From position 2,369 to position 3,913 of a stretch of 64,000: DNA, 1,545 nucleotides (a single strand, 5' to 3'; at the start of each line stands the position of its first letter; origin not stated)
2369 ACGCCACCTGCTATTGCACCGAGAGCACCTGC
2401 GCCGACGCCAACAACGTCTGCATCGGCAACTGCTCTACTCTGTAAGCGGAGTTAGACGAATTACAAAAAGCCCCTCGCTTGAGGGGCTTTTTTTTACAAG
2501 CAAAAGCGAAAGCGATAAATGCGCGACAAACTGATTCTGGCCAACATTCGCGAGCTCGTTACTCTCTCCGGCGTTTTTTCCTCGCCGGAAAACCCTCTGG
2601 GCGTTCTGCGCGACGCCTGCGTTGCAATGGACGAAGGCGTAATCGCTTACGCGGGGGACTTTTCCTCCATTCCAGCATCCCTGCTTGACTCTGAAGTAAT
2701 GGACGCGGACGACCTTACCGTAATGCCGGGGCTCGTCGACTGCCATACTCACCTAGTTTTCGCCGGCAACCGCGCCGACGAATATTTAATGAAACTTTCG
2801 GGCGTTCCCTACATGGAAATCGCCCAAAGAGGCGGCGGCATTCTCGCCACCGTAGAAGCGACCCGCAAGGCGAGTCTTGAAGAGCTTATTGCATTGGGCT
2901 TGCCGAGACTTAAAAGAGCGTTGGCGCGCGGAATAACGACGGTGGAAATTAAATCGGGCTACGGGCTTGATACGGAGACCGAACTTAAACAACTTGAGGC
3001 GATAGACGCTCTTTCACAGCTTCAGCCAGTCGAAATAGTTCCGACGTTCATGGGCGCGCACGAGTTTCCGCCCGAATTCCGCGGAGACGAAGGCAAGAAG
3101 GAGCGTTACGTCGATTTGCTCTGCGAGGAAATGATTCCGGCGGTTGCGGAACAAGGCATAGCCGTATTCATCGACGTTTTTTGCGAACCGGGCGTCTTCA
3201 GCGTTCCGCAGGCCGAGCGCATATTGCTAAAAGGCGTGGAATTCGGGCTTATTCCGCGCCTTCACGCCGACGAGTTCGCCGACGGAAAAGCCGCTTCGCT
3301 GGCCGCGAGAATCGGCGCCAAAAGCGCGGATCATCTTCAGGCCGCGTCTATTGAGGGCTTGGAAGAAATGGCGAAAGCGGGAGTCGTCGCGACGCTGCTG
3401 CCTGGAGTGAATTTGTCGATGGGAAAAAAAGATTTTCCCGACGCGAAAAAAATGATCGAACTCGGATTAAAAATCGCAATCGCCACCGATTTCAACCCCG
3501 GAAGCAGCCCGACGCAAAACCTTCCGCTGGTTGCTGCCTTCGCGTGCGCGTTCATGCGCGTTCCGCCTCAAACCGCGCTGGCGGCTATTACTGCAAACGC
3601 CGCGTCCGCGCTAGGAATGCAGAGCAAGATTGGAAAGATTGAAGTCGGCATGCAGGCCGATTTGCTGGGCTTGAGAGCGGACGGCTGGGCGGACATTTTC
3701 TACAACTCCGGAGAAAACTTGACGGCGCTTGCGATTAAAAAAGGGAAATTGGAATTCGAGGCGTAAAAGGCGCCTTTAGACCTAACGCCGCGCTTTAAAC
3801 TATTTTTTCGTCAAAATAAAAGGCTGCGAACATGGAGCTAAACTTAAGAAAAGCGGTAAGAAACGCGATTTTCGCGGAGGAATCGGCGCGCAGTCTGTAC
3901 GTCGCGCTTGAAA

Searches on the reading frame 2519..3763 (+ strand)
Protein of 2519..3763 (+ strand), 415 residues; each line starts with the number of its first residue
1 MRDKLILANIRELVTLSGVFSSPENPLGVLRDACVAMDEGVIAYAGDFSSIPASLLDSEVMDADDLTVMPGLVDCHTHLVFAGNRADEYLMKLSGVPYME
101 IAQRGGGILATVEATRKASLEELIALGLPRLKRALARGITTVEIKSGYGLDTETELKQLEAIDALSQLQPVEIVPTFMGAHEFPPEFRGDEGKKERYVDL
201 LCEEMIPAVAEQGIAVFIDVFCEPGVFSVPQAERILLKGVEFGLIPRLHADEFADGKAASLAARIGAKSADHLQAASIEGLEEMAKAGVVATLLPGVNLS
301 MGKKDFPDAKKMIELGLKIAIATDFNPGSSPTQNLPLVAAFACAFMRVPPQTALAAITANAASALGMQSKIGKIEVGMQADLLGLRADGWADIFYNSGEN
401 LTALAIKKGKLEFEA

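Call 44: search_protein_families(library=pfam, proteins=[window:2519-3763:+], max_evalue=0.00001)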
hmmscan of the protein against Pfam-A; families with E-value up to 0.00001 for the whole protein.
window:2519-3763:+ (415 aa): 2 families
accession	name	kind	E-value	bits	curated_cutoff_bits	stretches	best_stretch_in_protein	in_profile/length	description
PF07969.17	Amidohydro_3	-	7.4e-20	72.3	29.7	1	121-387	155-446/472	Amidohydrolase family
PF01979.26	Amidohydro_1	-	1.8e-15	57.5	25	1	67-398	1-331/345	Amidohydrolase family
